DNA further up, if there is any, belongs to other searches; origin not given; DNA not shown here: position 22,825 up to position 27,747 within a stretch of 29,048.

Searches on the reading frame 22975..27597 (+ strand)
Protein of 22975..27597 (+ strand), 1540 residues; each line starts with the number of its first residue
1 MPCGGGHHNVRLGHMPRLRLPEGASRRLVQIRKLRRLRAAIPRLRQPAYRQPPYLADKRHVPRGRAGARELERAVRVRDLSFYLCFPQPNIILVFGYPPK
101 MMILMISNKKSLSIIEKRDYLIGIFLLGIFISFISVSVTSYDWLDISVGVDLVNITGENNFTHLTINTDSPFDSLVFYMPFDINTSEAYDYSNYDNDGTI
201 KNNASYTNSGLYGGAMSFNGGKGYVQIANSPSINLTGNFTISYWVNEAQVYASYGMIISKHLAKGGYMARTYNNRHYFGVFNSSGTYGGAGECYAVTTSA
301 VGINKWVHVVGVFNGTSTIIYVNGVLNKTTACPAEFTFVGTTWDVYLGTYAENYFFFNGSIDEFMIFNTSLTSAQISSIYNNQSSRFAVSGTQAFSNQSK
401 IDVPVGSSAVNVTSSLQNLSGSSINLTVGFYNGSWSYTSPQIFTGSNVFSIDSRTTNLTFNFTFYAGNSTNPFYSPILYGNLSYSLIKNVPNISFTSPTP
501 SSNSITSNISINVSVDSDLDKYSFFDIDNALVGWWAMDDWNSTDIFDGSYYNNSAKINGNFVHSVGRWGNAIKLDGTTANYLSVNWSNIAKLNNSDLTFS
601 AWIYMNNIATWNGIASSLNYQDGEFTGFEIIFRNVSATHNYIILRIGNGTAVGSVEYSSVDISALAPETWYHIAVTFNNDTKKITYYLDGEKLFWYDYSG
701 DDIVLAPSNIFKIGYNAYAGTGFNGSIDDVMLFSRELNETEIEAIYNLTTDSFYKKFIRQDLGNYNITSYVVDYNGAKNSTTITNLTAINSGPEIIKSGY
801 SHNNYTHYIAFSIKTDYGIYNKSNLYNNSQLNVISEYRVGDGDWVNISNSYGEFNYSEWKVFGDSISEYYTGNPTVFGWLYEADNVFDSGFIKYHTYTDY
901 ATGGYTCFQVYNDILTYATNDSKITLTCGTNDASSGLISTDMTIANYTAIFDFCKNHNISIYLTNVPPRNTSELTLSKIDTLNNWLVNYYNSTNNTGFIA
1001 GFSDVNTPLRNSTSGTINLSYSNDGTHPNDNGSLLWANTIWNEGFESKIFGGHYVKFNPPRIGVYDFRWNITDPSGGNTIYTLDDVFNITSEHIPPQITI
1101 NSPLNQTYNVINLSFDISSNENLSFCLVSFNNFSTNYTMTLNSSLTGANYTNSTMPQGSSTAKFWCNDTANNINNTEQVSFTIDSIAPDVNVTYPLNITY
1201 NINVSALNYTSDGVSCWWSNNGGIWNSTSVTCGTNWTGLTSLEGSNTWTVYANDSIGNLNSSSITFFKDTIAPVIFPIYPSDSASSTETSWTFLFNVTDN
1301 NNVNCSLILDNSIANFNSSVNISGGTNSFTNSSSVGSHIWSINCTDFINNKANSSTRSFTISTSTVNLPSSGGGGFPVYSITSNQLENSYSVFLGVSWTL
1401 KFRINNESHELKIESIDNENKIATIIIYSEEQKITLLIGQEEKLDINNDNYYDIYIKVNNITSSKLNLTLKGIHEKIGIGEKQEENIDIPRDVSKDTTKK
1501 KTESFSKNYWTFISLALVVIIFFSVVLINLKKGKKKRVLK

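Call 7: search_protein_families(library=pfam, proteins=[window:22975-27597:+], max_evalue=0.001)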
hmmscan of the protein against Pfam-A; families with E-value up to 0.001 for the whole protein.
window:22975-27597:+ (1540 aa): 2 families
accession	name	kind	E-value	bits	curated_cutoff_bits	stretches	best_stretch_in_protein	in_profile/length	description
PF13385.13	Laminin_G_3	-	1.4e-41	142.6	27.6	2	219-377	1-151/151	Concanavalin A-like lectin/glucanases superfamily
PF13472.12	Lipase_GDSL_2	-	2.8e-08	34.9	32.9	1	861-1032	1-175/178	GDSL-like Lipase/Acylhydrolase family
